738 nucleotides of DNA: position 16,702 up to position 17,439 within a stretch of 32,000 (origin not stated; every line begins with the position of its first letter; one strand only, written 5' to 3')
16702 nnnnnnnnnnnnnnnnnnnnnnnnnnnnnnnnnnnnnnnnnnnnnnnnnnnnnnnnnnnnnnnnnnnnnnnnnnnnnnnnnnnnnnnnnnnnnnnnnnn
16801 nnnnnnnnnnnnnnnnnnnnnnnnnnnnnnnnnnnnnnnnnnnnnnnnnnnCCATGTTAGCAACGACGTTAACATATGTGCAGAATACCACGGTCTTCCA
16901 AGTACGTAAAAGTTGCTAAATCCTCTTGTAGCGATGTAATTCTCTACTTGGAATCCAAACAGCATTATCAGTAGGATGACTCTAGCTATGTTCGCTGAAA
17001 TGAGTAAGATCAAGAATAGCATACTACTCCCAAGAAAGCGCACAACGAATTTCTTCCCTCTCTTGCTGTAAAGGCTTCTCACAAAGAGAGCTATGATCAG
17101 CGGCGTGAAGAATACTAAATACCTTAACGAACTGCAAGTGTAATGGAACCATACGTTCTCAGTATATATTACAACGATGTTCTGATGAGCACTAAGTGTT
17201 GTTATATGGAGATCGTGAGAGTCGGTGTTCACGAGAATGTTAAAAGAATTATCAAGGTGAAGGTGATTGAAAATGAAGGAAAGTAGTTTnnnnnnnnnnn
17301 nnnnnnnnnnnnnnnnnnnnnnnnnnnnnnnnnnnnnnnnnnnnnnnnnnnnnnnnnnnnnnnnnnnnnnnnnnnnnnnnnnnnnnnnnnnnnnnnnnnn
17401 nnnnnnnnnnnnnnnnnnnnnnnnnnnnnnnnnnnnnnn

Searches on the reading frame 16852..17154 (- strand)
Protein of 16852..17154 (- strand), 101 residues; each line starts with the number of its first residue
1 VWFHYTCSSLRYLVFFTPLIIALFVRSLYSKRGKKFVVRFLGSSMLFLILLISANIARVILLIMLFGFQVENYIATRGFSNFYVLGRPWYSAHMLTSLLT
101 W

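Call 82: search_protein_families(library=ncbifam, proteins=[window:16852-17154:-], max_evalue=10)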
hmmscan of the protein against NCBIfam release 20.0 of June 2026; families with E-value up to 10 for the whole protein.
seq(101 aa): 3 families
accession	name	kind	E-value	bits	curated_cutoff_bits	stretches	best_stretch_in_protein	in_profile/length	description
TIGR04489.1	exosort_XrtO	exception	4.8e-05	22.3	250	1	7-70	169-227/451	exosortase O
TIGR04178.1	exo_archaeo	signature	0.0038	17.5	23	1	6-72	6-61/97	exosortase/archaeosortase family protein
TIGR04476.1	exosort_XrtN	exception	0.0074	15.5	200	1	16-65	164-215/406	exosortase N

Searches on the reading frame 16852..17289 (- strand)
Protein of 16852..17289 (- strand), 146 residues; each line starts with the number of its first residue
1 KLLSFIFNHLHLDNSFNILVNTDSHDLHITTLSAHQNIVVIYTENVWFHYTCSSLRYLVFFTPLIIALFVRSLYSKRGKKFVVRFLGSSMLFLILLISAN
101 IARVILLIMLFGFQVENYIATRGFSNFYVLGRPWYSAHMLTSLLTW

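Call 35: search_protein_families(library=ncbifam, proteins=[window:16852-17289:-], max_evalue=10)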
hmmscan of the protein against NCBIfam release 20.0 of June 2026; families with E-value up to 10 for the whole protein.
seq(146 aa): 4 families
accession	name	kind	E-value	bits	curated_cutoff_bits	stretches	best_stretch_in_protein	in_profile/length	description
TIGR04489.1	exosort_XrtO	exception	9.7e-07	27.9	250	1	26-114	144-226/451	exosortase O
TIGR04476.1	exosort_XrtN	exception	0.00091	18.5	200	1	33-110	138-215/406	exosortase N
TIGR04178.1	exo_archaeo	signature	0.0086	16.3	23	1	51-115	6-59/97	exosortase/archaeosortase family protein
NF033688.1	MG406_fam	hypoth_equivalog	0.28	11.6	40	1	40-91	63-111/118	MG406 family protein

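Call 36: search_protein_families(library=pfam, proteins=[window:16852-17289:-], max_evalue=10)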
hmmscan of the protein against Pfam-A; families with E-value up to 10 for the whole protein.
seq(146 aa): 0 families

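Call 60: search_dna_similar(query=window:16852-17289:-, collection=plasmids, mode=protein, max_evalue=10, max_rows=40)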
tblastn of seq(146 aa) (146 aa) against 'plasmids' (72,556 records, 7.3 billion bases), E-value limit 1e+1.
Records with a match: 1; places in all: 1; records where one place covers at least 80% of the query: 0.
Best place of each record, by identity: <60% 1.
By first word of the organism name: Acinetobacter 1.
By predicted mobility (MOB-suite, as given by PLSDB): mobilizable 1.
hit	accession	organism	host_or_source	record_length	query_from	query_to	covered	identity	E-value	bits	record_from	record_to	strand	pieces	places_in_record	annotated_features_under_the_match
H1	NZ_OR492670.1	Acinetobacter gerneri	-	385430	9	65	39%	35.4%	1e+0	36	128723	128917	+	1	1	GAF domain-containing protein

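Call 69: search_protein_families(library=ncbifam, proteins=[window:16852-17289:-], max_evalue=10)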
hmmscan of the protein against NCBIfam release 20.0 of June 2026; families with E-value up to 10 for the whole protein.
seq(146 aa): 4 families
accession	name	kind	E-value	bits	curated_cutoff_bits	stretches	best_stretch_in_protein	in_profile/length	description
TIGR04489.1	exosort_XrtO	exception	9.7e-07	27.9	250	1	26-114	144-226/451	exosortase O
TIGR04476.1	exosort_XrtN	exception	0.00091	18.5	200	1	33-110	138-215/406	exosortase N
TIGR04178.1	exo_archaeo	signature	0.0086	16.3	23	1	51-115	6-59/97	exosortase/archaeosortase family protein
NF033688.1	MG406_fam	hypoth_equivalog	0.28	11.6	40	1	40-91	63-111/118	MG406 family protein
